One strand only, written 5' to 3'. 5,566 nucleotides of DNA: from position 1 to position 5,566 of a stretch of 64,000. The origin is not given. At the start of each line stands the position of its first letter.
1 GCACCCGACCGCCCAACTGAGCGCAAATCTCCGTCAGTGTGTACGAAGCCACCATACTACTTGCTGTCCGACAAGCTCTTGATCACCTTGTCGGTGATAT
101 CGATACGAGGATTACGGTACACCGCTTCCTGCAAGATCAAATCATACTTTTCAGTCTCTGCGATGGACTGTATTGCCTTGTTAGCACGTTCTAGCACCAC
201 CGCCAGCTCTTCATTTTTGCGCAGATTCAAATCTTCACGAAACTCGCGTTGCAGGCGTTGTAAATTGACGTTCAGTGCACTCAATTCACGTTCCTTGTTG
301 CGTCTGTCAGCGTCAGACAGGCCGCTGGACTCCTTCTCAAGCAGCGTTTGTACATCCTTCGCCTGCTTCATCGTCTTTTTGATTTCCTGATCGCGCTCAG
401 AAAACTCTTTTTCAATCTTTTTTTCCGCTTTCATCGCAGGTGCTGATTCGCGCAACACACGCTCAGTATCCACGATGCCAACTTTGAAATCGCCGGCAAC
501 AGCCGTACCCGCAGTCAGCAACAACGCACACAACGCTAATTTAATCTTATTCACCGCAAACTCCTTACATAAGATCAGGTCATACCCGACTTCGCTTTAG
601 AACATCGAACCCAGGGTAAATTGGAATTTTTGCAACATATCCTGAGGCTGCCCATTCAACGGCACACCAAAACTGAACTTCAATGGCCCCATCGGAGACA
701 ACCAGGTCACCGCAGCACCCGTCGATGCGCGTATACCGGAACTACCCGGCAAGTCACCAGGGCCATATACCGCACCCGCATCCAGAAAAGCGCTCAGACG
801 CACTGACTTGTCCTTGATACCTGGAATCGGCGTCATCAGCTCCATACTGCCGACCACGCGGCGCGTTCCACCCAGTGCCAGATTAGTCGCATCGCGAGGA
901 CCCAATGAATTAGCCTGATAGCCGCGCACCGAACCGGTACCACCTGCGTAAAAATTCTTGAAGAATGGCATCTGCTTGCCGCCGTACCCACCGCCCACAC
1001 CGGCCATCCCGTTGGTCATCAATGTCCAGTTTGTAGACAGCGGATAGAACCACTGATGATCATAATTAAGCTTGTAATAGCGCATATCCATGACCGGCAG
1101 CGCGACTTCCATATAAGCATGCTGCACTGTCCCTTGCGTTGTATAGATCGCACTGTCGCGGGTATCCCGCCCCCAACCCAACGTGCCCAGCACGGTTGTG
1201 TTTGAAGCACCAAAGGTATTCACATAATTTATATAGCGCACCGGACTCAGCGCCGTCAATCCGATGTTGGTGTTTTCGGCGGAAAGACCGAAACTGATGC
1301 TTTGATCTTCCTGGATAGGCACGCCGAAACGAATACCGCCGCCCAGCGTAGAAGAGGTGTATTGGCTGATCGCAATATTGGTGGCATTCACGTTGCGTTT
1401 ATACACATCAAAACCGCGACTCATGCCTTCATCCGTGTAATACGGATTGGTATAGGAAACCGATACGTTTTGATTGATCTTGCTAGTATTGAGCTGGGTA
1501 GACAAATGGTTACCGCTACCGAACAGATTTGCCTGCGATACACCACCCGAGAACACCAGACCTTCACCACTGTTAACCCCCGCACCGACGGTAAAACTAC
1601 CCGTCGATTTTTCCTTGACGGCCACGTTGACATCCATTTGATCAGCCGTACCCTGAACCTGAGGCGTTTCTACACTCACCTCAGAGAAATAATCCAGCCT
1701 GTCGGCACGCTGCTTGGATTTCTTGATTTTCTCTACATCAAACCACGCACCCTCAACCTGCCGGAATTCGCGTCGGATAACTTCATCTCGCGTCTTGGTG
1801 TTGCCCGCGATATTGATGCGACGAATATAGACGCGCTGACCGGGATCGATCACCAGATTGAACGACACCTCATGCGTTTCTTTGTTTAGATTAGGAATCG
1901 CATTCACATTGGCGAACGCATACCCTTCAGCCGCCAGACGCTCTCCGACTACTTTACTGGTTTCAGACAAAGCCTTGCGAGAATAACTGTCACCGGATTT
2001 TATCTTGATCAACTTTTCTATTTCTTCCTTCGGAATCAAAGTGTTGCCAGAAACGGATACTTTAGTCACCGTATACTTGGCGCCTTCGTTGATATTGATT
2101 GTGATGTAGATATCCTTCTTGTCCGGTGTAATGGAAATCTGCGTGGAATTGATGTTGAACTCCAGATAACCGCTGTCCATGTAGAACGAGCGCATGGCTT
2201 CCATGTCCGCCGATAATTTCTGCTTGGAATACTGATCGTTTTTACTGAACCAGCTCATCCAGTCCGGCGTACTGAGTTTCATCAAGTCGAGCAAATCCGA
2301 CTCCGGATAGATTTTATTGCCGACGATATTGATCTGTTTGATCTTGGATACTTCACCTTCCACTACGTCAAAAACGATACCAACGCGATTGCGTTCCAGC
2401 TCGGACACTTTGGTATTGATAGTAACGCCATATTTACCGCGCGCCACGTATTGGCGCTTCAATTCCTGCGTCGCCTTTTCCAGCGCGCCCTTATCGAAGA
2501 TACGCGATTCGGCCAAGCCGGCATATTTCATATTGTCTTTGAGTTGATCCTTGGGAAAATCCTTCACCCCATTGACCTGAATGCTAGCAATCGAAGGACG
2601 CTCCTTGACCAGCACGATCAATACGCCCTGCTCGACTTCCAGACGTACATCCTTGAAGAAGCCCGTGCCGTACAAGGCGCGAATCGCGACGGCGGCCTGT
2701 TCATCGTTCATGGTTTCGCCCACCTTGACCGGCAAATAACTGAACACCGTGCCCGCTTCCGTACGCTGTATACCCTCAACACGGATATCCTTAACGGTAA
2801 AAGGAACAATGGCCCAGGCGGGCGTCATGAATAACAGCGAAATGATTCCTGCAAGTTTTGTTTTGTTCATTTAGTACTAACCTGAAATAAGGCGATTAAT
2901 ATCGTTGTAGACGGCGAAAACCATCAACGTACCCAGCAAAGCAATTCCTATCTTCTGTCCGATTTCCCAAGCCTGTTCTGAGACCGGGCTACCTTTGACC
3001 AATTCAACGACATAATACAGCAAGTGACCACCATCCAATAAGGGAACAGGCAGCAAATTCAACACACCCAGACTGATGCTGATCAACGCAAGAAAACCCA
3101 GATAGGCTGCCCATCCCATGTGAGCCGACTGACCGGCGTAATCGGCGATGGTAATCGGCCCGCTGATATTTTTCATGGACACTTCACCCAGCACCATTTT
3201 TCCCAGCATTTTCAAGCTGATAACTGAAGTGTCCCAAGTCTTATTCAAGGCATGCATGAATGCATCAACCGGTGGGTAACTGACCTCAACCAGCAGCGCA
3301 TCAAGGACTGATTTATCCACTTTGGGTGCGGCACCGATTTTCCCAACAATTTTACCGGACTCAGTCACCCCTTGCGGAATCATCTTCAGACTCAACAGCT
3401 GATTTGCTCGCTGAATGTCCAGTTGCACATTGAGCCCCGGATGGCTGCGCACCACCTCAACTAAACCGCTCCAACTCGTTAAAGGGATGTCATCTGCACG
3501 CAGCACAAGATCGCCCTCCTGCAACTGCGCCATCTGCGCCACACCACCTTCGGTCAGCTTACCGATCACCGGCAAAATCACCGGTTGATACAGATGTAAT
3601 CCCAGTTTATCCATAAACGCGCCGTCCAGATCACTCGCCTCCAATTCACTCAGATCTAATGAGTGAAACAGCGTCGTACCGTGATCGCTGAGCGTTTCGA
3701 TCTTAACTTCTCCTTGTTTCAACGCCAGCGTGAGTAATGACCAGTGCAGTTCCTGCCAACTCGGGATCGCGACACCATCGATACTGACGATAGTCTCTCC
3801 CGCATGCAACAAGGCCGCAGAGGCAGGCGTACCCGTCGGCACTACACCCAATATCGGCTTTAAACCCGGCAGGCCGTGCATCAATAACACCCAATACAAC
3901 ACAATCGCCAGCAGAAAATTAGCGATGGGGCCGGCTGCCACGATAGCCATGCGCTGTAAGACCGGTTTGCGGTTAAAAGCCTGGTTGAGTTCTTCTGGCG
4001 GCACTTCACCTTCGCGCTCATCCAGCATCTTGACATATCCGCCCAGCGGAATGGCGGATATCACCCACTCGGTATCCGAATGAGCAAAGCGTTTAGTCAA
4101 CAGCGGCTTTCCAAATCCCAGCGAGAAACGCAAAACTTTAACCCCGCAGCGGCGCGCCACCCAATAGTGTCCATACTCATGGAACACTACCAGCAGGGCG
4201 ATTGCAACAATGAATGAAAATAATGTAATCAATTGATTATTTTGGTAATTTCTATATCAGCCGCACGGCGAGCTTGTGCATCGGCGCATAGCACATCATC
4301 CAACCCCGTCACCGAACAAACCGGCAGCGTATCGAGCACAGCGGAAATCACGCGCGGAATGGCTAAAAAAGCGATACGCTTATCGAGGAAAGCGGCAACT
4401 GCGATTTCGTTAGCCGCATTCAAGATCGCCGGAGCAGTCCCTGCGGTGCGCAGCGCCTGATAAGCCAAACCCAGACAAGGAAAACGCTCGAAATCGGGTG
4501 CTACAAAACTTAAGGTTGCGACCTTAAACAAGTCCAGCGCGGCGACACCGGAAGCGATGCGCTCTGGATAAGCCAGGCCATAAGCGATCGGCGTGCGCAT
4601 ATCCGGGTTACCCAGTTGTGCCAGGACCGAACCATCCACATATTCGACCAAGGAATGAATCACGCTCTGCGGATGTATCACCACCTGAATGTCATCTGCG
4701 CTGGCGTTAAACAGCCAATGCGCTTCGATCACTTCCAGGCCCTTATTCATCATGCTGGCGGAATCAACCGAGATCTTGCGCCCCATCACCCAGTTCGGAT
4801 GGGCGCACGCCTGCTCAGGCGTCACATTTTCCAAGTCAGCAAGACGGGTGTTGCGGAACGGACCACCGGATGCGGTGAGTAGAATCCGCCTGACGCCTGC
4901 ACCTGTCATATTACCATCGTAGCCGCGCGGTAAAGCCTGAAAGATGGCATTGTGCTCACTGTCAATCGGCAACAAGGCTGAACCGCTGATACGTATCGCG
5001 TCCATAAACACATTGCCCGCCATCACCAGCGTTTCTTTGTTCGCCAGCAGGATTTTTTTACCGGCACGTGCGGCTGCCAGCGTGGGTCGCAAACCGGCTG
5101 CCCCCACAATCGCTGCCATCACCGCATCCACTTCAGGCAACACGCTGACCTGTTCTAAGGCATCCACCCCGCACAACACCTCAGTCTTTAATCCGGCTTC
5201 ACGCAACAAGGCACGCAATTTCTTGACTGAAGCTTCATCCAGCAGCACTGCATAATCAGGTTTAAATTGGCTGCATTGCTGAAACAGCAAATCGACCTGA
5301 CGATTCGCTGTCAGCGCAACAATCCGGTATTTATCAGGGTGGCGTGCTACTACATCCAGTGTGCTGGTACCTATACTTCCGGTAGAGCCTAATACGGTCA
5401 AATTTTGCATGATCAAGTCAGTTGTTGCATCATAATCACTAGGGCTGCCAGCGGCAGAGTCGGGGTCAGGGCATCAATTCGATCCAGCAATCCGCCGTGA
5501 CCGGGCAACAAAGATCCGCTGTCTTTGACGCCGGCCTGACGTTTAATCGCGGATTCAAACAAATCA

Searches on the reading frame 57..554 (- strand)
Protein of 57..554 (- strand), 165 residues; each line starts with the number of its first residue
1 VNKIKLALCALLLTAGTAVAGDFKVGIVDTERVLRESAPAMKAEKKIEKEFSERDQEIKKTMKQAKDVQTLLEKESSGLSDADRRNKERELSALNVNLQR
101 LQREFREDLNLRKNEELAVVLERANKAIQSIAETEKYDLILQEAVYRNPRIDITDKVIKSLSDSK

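Call 58: search_protein_families(library=pfam, proteins=[window:57-554:-], max_evalue=1e-8)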
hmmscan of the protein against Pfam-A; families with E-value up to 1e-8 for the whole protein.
window:57-554:- (165 aa): 1 family
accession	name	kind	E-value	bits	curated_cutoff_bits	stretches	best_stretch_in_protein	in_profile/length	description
PF03938.19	OmpH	-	2.4e-31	109.3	32.4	1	24-161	1-141/141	Outer membrane protein (OmpH-like)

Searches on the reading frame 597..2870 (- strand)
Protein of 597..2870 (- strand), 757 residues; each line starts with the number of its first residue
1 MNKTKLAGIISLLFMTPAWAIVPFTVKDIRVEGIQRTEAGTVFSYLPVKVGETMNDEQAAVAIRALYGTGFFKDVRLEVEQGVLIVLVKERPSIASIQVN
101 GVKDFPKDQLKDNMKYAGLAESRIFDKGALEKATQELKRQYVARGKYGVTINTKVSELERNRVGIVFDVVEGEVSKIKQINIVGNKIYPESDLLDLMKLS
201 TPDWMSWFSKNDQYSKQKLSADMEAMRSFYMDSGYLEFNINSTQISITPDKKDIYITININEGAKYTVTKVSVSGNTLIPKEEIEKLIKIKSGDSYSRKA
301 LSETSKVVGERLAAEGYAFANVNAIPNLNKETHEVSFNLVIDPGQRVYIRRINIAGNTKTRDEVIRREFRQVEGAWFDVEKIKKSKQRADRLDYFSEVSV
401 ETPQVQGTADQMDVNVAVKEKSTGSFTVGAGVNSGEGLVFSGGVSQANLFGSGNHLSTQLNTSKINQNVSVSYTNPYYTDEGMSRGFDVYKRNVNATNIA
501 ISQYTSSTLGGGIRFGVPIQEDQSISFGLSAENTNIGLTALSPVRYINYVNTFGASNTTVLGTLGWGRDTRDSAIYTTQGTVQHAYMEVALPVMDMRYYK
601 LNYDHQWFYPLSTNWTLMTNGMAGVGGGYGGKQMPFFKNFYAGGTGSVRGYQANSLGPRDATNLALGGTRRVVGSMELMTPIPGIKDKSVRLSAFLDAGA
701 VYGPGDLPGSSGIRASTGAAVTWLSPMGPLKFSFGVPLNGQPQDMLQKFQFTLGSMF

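Call 58: search_protein_families(library=pfam, proteins=[window:597-2870:-], max_evalue=1e-8)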
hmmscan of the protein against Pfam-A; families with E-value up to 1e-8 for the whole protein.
window:597-2870:- (757 aa): 4 families
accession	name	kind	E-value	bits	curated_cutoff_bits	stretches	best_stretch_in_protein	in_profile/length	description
PF01103.29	Omp85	-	1.9e-74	251.6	24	1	448-757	1-325/325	Omp85 superfamily domain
PF07244.20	POTRA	-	5e-72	239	21.3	4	176-263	2-79/79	Surface antigen variable number repeat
PF08479.16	POTRA_2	-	4.6e-09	36.4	24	0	267-326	2-60/76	POTRA domain, ShlB-type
PF08478.15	POTRA_1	-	5.2e-09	36.7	23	0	268-298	3-33/69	POTRA domain, FtsQ-type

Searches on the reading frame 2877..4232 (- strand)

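Call 58: search_protein_families(library=pfam, proteins=[window:2877-4232:-], max_evalue=1e-8)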
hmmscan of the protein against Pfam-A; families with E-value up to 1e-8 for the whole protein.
window:2877-4232:- (451 aa): 2 families
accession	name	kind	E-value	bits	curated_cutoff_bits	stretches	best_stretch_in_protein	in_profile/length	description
PF02163.28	Peptidase_M50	-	8e-72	241.6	27.2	1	7-433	2-218/221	Peptidase family M50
PF13180.12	PDZ_2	-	5e-10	40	27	0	225-283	18-77/80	PDZ domain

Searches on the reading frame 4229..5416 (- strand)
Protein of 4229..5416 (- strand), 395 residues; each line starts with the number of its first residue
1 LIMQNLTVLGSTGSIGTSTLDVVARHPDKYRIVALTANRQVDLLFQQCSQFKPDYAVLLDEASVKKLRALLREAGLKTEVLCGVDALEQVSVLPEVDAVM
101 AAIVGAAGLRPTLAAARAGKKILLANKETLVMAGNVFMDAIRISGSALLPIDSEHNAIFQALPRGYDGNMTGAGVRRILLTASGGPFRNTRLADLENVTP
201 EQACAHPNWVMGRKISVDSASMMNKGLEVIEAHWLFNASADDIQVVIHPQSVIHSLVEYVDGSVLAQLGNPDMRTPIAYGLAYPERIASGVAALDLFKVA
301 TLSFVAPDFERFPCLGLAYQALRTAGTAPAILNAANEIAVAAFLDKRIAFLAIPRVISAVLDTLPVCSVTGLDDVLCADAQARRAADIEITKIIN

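Call 58: search_protein_families(library=pfam, proteins=[window:4229-5416:-], max_evalue=1e-8)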
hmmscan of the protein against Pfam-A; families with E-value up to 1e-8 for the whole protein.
window:4229-5416:- (395 aa): 3 families
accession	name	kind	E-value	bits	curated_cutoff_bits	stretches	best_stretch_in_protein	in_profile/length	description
PF02670.22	DXP_reductoisom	-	3.8e-50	170.3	21.7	1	6-134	1-129/129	1-deoxy-D-xylulose 5-phosphate reductoisomerase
PF13288.12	DXPR_C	-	4.2e-42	143.5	27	1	268-384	1-114/115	DXP reductoisomerase C-terminal domain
PF08436.17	DXP_redisom_C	-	3e-38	130.3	26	1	148-236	1-84/84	1-deoxy-D-xylulose 5-phosphate reductoisomerase C-terminal domain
